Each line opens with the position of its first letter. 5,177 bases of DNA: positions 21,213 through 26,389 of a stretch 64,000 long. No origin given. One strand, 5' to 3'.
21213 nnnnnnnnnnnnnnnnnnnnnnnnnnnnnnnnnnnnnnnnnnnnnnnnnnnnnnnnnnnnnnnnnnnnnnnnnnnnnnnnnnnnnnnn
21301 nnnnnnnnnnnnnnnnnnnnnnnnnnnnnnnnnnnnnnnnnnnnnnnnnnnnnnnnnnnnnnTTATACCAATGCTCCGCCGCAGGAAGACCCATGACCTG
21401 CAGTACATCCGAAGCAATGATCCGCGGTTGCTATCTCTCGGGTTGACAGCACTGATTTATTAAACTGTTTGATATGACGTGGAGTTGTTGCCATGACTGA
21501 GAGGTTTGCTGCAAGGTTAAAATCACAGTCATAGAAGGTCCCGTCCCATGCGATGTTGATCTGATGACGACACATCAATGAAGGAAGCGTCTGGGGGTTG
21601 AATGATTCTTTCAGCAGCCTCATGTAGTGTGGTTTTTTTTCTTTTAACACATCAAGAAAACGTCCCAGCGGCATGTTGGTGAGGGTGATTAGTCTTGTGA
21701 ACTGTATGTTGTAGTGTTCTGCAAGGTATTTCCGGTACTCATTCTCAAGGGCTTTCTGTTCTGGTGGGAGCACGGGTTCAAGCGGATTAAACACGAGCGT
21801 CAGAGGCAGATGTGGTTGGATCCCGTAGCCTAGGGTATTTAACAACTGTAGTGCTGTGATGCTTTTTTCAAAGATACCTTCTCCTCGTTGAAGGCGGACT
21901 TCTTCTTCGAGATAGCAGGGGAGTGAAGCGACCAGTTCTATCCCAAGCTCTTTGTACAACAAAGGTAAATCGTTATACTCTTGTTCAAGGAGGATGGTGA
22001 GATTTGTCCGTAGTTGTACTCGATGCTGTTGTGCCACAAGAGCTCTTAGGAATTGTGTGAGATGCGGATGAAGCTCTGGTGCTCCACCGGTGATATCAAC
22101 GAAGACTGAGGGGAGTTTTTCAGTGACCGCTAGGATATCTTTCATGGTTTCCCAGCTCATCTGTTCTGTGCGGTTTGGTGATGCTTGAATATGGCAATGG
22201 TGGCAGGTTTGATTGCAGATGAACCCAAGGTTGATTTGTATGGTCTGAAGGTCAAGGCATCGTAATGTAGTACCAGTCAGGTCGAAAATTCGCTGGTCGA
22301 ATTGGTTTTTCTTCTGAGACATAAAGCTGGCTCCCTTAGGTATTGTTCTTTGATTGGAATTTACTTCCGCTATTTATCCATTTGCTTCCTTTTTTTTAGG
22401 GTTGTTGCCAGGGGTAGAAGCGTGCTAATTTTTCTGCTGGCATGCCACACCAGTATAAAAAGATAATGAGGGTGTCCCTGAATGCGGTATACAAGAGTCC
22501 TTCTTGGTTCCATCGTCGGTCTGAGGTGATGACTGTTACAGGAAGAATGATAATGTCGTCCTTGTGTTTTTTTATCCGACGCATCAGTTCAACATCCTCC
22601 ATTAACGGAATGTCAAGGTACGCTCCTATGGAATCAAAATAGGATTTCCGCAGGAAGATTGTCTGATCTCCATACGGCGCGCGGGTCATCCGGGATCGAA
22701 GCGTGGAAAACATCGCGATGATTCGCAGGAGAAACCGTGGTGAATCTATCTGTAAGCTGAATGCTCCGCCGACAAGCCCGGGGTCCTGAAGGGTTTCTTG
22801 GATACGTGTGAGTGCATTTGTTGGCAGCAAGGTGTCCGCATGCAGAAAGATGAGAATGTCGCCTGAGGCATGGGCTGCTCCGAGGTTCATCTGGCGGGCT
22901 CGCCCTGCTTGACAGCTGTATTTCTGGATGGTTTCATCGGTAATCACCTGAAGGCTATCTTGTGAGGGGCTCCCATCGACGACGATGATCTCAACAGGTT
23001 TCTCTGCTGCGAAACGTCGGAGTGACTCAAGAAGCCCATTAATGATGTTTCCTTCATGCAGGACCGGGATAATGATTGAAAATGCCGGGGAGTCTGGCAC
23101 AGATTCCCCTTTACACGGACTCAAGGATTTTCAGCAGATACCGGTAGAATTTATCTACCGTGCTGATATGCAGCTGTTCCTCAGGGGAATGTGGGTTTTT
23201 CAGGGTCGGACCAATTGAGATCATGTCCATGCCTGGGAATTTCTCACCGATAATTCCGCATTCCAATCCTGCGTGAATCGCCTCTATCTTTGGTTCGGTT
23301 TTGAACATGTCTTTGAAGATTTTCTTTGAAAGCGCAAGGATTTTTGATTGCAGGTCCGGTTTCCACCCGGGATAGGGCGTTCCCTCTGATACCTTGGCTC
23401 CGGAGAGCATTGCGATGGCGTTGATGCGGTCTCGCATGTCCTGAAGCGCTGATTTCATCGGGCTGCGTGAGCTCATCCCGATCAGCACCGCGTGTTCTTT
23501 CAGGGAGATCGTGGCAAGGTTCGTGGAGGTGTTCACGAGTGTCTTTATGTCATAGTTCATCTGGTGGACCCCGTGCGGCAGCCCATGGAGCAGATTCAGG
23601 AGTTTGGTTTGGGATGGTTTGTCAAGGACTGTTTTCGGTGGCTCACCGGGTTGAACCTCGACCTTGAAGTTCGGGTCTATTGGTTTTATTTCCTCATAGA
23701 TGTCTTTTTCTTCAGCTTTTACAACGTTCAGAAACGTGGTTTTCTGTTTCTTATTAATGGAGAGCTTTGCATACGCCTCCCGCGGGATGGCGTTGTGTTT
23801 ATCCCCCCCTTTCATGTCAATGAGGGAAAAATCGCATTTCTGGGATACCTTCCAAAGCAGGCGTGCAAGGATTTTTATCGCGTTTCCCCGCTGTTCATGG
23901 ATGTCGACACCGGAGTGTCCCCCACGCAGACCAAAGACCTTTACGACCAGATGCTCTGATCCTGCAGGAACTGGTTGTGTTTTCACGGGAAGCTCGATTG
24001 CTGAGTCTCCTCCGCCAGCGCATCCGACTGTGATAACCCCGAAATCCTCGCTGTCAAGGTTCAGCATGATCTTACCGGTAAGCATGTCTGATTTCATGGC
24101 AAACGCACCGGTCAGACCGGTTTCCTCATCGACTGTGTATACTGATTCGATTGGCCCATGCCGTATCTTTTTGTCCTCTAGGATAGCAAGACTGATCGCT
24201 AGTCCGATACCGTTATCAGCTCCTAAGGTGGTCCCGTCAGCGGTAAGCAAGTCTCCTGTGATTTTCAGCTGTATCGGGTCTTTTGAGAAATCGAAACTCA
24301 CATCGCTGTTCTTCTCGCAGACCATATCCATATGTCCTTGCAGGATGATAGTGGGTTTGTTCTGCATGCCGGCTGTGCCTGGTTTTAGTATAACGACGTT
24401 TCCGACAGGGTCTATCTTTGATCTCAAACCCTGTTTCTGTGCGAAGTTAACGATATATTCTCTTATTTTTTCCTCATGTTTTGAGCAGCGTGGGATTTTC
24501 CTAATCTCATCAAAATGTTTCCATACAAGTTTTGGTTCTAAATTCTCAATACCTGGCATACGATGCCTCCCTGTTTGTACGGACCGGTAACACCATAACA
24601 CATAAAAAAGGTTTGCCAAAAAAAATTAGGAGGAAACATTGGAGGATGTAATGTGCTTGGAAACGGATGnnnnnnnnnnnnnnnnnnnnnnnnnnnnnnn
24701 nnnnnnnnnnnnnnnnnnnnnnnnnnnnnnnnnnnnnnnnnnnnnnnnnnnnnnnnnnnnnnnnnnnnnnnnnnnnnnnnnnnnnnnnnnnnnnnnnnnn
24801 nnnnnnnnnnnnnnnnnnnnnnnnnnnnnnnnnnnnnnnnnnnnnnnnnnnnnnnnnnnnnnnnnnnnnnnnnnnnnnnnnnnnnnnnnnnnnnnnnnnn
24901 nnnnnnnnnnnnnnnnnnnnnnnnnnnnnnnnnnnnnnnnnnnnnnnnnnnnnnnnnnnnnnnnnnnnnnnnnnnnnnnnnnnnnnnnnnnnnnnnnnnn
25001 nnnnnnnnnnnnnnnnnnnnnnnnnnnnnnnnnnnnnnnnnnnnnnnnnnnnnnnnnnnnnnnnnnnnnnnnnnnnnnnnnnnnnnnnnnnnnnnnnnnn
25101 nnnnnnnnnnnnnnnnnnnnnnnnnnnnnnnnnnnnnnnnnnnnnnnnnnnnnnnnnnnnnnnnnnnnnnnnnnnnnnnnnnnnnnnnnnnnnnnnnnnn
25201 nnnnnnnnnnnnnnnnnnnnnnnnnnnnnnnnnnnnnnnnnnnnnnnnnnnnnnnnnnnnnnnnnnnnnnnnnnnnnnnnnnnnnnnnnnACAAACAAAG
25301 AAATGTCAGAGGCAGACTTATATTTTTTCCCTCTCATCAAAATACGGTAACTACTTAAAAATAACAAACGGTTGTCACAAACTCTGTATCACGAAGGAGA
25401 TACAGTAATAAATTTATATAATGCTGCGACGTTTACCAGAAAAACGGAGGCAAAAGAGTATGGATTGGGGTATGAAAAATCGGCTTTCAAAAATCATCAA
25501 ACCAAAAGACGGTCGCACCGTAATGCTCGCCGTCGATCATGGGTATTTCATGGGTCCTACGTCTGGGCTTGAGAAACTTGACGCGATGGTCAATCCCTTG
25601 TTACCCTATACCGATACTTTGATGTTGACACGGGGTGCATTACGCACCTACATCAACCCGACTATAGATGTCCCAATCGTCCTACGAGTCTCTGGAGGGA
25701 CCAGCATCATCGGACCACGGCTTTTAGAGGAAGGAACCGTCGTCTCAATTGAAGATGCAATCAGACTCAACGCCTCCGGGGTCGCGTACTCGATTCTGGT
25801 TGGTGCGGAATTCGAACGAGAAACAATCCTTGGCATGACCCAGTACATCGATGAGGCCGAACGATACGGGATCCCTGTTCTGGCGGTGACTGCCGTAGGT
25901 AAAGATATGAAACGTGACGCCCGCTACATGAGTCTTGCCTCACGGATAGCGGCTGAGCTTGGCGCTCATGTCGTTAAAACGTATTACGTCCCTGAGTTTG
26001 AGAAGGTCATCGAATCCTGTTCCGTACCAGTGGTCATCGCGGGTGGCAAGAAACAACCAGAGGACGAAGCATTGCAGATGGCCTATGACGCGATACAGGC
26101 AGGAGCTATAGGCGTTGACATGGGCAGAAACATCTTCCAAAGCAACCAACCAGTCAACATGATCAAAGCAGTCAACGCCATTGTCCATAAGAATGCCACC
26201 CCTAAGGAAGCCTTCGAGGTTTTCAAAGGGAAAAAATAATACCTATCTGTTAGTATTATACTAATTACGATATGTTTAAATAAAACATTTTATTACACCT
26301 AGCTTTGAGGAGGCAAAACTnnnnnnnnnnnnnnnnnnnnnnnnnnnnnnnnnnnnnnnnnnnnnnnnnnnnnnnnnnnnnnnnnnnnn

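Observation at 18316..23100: Archaeal arsenosugar-type operon with an extra CCG Fe-S protein and DedA flippase but no arsM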

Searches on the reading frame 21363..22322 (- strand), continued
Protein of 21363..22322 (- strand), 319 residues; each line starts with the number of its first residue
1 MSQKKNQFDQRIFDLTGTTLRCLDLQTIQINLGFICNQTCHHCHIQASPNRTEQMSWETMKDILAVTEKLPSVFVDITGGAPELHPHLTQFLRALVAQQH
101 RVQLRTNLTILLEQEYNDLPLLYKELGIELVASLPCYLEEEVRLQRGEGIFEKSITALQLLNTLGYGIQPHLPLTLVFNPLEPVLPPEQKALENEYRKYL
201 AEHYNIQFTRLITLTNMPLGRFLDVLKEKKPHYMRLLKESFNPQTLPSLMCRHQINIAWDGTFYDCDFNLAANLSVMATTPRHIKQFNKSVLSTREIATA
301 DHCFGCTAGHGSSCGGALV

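Call 69: find_encoding_contigs(protein=P0323, flank=8000, max_places=1)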
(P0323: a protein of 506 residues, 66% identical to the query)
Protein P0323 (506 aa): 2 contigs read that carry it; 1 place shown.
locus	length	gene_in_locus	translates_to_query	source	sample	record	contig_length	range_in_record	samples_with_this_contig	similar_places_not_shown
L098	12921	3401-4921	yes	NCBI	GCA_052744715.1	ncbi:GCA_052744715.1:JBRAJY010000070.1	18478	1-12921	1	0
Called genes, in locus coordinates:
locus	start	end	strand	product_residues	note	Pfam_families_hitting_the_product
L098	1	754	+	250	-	PF12345:DUF3641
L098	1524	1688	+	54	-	-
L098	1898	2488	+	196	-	PF04542:Sigma70_r2, PF08281:Sigma70_r4_2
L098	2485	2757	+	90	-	PF13490:zf-HC2 (faint)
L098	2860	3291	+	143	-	-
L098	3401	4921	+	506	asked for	PF01262:AlaDh_PNT_C (faint), PF01134:GIDA (weak), PF07992:Pyr_redox_2, PF12831:FAD_oxidored (faint), PF13450:NAD_binding_8 (faint), PF13738:Pyr_redox_3, PF00070:Pyr_redox, PF02852:Pyr_redox_dim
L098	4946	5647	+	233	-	PF09335:VTT_dom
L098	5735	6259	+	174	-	-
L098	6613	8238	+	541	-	PF01019:G_glu_transpept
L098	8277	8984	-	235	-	PF01182:Glucosamine_iso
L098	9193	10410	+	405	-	PF01979:Amidohydro_1 (faint)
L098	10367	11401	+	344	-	PF08240:ADH_N, PF16912:Glu_dehyd_C, PF00107:ADH_zinc_N, PF13602:ADH_zinc_N_2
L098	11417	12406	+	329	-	PF00389:2-Hacid_dh, PF02826:2-Hacid_dh_C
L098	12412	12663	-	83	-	-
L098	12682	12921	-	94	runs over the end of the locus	PF06808:DctM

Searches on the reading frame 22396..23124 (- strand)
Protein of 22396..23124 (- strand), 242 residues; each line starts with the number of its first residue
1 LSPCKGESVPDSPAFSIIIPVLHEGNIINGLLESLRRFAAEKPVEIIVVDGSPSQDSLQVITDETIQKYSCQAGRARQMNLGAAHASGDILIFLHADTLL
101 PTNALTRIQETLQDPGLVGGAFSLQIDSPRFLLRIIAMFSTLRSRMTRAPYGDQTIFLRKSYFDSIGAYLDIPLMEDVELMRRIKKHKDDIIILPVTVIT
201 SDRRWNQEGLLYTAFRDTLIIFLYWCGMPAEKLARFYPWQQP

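Call 3: search_protein_families(library=ncbifam, proteins=[window:22396-23124:-], max_evalue=0.01)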
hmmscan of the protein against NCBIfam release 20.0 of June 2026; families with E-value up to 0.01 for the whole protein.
window:22396-23124:- (242 aa): 10 families
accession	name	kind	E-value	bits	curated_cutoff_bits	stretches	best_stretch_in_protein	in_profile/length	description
TIGR04283.1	glyco_like_mftF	equivalog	1.3e-71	240.7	182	1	16-237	2-221/221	TIGR04283 family arsenosugar biosynthesis glycosyltransferase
TIGR03965.1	mycofact_glyco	equivalog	2.5e-08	33.2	280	1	8-204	69-283/467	mycofactocin biosynthesis glycosyltransferase MftF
TIGR03937.1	PgaC_IcaA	equivalog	2.1e-06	27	422.3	1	9-115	41-153/407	poly-beta-1,6-N-acetyl-D-glucosamine synthase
NF050819.1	PolSacchBiosHfsG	equivalog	1.7e-05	24.2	500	1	12-154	11-164/302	polysaccharide biosynthesis protein HfsG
NF007986.1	PRK10714.1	equivalog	0.00011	21.3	529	1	15-162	8-165/316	undecaprenyl-phosphate 4-deoxy-4-formamido-L-arabinose transferase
TIGR03111.1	glyc2_xrt_Gpos1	hypoth_equivalog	0.00016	20.6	363.95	1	11-110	47-154/439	TIGR03111 family XrtG-associated glycosyltransferase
NF007482.0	PRK10073.1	equivalog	0.00017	20.7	423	1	11-100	4-98/334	glycosyltransferase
NF010496.0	PRK13915.1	equivalog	0.001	18.2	262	1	15-102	33-131/307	glucosyl-3-phosphoglycerate synthase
NF041875.1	EPS_EpsD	equivalog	0.0013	18.2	370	1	16-112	2-104/325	exopolysaccharide biosynthesis glycosyltransferase EpsD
NF045692.1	OglycostaseCruG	equivalog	0.007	15.3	600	0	15-65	43-91/386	2'-O-glycosyltransferase CruG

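Call 4: search_protein_families(library=pfam, proteins=[window:22396-23124:-], max_evalue=0.01)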
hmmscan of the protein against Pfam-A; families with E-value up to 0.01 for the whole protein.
window:22396-23124:- (242 aa): 3 families
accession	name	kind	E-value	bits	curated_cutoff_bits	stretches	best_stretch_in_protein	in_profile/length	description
PF00535.33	Glycos_transf_2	-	1.6e-16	61.1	23.3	1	16-136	1-129/168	Glycosyl transferase family 2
PF10111.15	Glyco_tranf_2_2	-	1.9e-10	41.1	27.3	1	16-108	1-102/276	Glycosyltransferase like family 2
PF13641.12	Glyco_tranf_2_3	-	9.3e-06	26.2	27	1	13-201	1-211/230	Glycosyltransferase like family 2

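Call 59: search_solved_structures(query=window:22396-23124:-, max_evalue=0.01)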
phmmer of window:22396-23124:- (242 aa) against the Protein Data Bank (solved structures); distinct sequences matched with E-value up to 0.01: 5.
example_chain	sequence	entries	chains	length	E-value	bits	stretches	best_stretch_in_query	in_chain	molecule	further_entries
6yv7_B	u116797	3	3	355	0.0036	20.2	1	12-117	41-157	Glycosyl transferase, family 2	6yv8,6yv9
6yv7_A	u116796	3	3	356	0.0037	20.2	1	12-117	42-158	Glycosyl transferase, family 2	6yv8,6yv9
22ao_A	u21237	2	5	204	0.0076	19.1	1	10-105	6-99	GmaR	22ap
7pdo_A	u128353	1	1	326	0.0086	19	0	13-101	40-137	Glucosyl-3-phosphoglycerate synthase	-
7p5l_A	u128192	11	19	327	0.0087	18.9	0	13-101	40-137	Glucosyl-3-phosphoglycerate synthase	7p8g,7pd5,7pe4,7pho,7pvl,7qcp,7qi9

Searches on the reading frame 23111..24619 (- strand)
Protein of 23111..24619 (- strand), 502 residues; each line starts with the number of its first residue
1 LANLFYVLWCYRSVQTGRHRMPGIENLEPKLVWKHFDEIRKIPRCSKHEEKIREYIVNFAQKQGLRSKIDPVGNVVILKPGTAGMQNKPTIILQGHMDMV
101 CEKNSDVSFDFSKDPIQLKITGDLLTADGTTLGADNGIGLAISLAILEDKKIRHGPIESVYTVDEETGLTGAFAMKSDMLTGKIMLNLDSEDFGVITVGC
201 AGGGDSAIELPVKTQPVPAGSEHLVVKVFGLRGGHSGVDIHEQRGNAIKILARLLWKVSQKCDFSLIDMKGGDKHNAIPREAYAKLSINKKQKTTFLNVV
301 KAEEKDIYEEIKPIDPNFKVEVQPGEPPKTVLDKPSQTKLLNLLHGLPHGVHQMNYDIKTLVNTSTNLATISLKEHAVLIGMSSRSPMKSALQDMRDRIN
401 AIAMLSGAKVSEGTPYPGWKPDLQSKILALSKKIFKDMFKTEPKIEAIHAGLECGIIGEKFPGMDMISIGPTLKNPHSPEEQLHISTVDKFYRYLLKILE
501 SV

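Call 32: search_protein_families(library=ncbifam, proteins=[window:23111-24619:-], max_evalue=0.001)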
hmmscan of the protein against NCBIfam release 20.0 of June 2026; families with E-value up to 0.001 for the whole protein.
window:23111-24619:- (502 aa): 17 families
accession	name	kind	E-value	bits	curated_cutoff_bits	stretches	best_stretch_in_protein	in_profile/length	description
TIGR01893.1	aa-his-dipept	subfamily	8.9e-177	588.5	343.75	1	27-501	1-476/478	beta-Ala-His dipeptidase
NF011600.0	PRK15026.1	equivalog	2.9e-122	408.9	991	1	24-500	4-480/485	cytosol nonspecific dipeptidase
TIGR01883.1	PepT-like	hypoth_equivalog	6.3e-20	71.5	274.25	1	32-218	2-185/361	peptidase T-like protein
NF006365.0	PRK08588.1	subfamily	3.4e-14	53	289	1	37-178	14-152/383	succinyl-diaminopimelate desuccinylase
NF006399.0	PRK08651.1-2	equivalog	2e-12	46.8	381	1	46-214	24-188/405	succinyl-diaminopimelate desuccinylase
TIGR01892.1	AcOrn-deacetyl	equivalog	5.9e-10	38.7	297.7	1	84-191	54-156/365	acetylornithine deacetylase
NF009920.0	PRK13381.1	subfamily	5.5e-09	35.3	293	1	59-198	64-210/412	peptidase T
NF003976.0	PRK05469.1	subfamily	2.1e-08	33.4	255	1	84-197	88-206/409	tripeptide aminopeptidase PepT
TIGR01910.1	DapE-ArgE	subfamily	5.1e-08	32.5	217.6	0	46-175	17-149/373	ArgE/DapE family deacylase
NF005710.0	PRK07522.1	subfamily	3.4e-07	29.8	412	0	84-179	64-155/391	acetylornithine deacetylase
NF009555.0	PRK13004.1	equivalog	6.8e-07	28.5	321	0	37-152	22-130/399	YgeY family selenium metabolism-linked hydrolase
NF005373.0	PRK06915.1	equivalog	7.3e-07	28.5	428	0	66-174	74-177/422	peptidase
NF006771.0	PRK09290.1-5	subfamily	3.4e-06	25.8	399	1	46-101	33-86/413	allantoate amidohydrolase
NF006402.0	PRK08651.1-5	equivalog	1e-05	24.7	369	1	47-177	19-141/369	succinyl-diaminopimelate desuccinylase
NF003367.0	PRK04443.1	equivalog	1.2e-05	24.9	363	1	38-100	15-72/349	[LysW]-lysine hydrolase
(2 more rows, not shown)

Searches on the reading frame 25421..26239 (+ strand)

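Call 32: search_protein_families(library=ncbifam, proteins=[window:25421-26239:+], max_evalue=0.001)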
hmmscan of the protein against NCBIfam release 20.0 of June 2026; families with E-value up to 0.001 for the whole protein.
window:25421-26239:+ (272 aa): 9 families
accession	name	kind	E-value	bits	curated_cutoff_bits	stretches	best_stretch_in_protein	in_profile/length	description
NF006081.0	PRK08227.1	equivalog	5.4e-123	409.9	297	1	11-270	29-288/291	3-hydroxy-5-phosphonooxypentane-2,4-dione thiolase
NF005556.0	PRK07226.1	subfamily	5.1e-61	206.4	241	1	14-269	2-265/267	2-amino-3,7-dideoxy-D-threo-hept-6-ulosonate synthase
TIGR01949.1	ADH_synth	equivalog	6.4e-60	203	299.45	1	17-265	2-254/255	2-amino-3,7-dideoxy-D-threo-hept-6-ulosonate synthase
NF040816.1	Fbpase1_Arch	equivalog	2.6e-38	132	430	1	15-266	5-268/271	class I fructose-bisphosphate aldolase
NF041223.1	BagB_FevI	exception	6e-28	97.7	500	1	16-257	7-256/257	bagremycin/ferroverdin biosynthesis DhnA-type aldolase BagB/FevI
NF005321.0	PRK06852.1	equivalog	4e-18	65.6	420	1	102-271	123-307/308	aldolase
NF006704.0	PRK09250.1-1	equivalog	1.1e-14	54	277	1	30-187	37-208/308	class I fructose-bisphosphate aldolase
TIGR00343.1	TIGR00343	equivalog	0.00011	21.9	438.45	1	194-267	190-260/287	pyridoxal 5'-phosphate synthase lyase subunit PdxS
TIGR03151.1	enACPred_II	equivalog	0.00028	20.3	453.1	1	147-241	109-196/307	enoyl-[acyl-carrier-protein] reductase FabK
